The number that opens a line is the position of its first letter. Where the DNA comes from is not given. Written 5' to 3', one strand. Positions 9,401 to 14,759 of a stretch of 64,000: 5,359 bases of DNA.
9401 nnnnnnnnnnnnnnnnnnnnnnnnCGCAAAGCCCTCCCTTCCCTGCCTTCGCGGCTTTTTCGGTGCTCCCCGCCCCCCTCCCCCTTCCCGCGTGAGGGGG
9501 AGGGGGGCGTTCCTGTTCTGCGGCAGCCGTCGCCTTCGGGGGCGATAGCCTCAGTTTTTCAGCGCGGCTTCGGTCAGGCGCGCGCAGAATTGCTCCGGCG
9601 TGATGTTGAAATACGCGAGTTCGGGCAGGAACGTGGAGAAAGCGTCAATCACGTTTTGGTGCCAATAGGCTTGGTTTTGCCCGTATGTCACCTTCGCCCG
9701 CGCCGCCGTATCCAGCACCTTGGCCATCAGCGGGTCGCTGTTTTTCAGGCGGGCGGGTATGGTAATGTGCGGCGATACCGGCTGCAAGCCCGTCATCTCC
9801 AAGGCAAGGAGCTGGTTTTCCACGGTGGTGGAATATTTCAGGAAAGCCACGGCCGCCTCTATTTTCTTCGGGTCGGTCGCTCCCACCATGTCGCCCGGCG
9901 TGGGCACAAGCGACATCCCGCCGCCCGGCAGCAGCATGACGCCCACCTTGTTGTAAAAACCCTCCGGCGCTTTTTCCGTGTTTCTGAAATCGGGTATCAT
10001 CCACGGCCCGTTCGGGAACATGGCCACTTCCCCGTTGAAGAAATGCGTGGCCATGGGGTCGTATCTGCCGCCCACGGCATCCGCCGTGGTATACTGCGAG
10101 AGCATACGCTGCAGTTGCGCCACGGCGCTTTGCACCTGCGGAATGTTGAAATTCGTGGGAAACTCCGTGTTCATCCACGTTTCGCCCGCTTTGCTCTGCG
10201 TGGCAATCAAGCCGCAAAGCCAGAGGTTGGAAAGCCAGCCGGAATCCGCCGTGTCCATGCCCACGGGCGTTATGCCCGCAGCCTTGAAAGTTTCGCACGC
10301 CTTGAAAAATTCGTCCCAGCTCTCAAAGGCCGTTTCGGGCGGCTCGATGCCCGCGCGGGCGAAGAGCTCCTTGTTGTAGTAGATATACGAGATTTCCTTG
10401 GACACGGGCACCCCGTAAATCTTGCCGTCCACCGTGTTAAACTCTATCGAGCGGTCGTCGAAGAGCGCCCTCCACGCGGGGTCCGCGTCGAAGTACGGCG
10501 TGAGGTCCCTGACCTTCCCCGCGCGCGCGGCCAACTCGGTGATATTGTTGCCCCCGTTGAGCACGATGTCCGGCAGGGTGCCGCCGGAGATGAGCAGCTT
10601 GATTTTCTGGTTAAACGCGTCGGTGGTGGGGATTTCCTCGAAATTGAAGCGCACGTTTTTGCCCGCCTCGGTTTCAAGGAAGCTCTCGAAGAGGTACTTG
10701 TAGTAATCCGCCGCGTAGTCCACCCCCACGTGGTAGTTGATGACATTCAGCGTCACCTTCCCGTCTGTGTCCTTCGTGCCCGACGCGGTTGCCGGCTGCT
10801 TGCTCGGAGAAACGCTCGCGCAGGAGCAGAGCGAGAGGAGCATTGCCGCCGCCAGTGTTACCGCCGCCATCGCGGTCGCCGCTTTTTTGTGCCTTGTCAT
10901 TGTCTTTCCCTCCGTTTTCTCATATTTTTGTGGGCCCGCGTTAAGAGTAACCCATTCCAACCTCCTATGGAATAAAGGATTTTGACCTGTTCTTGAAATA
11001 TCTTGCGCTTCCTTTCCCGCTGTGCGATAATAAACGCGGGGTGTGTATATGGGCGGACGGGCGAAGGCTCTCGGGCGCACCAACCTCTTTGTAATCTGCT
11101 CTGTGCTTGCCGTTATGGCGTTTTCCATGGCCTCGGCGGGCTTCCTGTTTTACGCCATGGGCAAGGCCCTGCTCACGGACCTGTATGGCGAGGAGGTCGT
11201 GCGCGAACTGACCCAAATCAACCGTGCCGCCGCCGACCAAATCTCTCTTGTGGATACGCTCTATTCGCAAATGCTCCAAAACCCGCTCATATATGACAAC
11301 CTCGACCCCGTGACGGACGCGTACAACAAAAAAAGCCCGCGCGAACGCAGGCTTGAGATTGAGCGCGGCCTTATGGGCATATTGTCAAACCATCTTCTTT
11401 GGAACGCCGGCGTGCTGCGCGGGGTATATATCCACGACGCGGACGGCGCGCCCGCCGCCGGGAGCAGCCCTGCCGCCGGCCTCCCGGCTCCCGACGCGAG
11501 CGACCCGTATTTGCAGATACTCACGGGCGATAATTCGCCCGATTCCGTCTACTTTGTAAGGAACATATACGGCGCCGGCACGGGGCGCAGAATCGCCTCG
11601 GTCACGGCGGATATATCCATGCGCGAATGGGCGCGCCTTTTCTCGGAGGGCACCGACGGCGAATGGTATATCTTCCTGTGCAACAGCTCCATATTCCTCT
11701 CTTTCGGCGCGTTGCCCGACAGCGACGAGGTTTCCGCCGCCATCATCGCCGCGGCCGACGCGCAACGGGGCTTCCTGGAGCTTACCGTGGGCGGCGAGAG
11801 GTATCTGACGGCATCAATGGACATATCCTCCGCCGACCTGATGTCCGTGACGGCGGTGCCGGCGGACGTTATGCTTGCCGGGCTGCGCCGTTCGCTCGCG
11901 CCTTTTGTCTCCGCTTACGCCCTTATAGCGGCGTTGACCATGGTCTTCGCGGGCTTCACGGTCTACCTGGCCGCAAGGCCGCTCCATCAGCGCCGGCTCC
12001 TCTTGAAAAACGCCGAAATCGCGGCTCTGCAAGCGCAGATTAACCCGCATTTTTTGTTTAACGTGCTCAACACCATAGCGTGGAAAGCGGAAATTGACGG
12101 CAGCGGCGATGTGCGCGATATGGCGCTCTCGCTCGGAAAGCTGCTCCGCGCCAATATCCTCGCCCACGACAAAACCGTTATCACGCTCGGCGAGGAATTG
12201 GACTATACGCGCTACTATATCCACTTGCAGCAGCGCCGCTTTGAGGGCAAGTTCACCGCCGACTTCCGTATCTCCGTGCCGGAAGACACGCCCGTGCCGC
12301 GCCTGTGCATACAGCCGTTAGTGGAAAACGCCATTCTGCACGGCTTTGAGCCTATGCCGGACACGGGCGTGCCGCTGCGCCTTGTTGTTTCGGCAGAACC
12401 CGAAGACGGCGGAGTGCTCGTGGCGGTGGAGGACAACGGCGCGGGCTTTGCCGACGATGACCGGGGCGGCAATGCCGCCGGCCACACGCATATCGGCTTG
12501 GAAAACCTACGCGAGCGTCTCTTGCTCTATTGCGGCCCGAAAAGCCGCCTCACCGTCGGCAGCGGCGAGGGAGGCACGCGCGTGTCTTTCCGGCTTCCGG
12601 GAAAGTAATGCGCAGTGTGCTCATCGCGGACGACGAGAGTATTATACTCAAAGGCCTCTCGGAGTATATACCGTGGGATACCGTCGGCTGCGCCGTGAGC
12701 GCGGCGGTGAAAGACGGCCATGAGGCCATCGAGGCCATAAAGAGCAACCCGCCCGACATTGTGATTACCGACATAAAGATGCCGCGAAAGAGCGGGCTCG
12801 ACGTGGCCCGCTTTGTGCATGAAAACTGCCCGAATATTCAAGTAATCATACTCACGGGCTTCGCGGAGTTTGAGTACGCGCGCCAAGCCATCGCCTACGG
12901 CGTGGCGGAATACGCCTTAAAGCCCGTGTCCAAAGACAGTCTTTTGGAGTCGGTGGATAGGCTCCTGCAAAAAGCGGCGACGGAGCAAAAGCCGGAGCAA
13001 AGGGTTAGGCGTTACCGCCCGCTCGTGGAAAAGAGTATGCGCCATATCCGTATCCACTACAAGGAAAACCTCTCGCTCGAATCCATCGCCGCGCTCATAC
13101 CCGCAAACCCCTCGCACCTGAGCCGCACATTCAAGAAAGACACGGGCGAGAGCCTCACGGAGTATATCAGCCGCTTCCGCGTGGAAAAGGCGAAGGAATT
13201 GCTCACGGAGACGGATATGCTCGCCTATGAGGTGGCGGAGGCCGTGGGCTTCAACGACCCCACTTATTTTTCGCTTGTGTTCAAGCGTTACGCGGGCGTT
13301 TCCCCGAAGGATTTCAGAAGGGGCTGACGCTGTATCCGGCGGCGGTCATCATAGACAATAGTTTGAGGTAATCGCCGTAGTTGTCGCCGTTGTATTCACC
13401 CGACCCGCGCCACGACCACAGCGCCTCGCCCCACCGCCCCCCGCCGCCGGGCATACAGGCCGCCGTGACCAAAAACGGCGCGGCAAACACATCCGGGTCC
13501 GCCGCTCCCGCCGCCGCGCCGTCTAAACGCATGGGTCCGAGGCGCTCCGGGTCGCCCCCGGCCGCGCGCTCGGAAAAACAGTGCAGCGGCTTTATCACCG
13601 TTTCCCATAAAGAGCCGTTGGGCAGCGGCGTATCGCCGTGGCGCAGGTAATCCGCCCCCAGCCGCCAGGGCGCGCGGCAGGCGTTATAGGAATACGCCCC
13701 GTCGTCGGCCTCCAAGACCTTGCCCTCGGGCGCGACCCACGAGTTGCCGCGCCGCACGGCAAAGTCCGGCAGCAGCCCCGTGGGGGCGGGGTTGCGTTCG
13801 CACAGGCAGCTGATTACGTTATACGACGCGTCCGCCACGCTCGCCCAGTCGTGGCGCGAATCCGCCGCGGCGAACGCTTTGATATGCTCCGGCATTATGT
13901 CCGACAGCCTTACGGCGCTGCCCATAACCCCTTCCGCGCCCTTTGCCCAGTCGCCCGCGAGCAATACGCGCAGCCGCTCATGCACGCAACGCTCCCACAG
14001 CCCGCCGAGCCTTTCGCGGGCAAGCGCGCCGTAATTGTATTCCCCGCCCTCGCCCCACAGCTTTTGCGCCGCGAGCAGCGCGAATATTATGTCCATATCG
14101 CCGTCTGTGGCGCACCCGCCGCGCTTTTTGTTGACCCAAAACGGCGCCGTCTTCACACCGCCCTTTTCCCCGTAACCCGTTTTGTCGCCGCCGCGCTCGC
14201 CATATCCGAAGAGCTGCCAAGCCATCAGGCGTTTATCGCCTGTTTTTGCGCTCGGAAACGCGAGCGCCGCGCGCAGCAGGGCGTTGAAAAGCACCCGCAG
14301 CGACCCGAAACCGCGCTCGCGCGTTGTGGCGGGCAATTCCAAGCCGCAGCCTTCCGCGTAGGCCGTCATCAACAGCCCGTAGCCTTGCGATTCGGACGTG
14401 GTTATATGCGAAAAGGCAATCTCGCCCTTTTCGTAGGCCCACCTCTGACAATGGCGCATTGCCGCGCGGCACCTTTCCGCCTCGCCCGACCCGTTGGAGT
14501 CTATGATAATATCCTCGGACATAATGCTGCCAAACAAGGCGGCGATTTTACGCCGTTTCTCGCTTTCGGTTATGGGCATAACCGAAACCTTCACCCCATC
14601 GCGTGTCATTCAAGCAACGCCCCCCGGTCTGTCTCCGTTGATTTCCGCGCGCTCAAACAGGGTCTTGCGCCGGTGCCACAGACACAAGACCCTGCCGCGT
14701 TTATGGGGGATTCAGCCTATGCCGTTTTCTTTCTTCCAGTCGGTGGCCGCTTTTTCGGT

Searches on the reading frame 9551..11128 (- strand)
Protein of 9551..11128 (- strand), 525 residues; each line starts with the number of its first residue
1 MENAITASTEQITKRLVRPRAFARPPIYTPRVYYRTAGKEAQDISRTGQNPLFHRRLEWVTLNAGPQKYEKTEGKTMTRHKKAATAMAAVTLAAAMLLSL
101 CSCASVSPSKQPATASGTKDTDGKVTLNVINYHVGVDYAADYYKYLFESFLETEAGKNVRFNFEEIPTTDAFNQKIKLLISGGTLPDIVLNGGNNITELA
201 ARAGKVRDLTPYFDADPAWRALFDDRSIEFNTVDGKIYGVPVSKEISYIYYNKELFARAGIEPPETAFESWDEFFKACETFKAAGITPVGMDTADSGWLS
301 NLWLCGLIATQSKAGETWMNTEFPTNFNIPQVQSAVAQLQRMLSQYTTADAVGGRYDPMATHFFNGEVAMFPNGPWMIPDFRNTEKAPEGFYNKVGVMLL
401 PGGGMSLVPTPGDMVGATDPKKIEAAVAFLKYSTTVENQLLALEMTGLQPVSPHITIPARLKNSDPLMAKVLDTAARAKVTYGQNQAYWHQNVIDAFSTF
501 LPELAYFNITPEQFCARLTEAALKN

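Call 82: search_protein_families(library=pfam, proteins=[window:9551-11128:-], max_evalue=0.000001)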
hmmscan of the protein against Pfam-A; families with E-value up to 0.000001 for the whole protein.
window:9551-11128:- (525 aa): 2 families
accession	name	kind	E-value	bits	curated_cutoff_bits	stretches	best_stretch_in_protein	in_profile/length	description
PF13416.11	SBP_bac_8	-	5.4e-30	105.6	27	1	154-456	8-266/279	Bacterial extracellular solute-binding protein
PF01547.30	SBP_bac_1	-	6e-29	102.4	26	1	141-439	6-306/307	Bacterial extracellular solute-binding protein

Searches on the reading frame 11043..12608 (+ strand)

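Call 82: search_protein_families(library=pfam, proteins=[window:11043-12608:+], max_evalue=0.000001)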
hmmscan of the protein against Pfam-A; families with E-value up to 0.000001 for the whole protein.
window:11043-12608:+ (521 aa): 2 families
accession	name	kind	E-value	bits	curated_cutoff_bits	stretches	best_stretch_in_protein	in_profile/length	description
PF06580.19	His_kinase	-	4.2e-25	88.3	25.2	1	324-404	1-81/81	Histidine kinase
PF02518.31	HATPase_c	-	5.1e-07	30.6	26.4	1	420-519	7-108/111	Histidine kinase-, DNA gyrase B-, and HSP90-like ATPase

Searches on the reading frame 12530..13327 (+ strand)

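Call 82: search_protein_families(library=pfam, proteins=[window:12530-13327:+], max_evalue=0.000001)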
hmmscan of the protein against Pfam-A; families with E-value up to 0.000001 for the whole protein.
window:12530-13327:+ (265 aa): 3 families
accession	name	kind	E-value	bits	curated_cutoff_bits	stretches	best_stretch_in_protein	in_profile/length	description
PF00072.30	Response_reg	-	4.2e-23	82.1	30.2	1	30-142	1-110/111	Response regulator receiver domain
PF12833.13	HTH_18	-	3.7e-22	78.8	33.6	1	187-264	2-79/80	Helix-turn-helix domain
PF00165.29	HTH_AraC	-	2e-15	56.9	26.6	0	234-264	13-42/42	Bacterial regulatory helix-turn-helix proteins, AraC family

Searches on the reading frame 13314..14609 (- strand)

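Call 55: search_protein_families(library=pfam, proteins=[window:13314-14609:-], max_evalue=0.00001)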
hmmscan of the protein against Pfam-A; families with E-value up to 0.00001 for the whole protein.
window:13314-14609:- (431 aa): 1 family
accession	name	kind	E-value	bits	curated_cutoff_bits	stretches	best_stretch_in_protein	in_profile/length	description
PF01270.23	Glyco_hydro_8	-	5.7e-11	42.5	24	1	163-294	107-231/341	Glycosyl hydrolases family 8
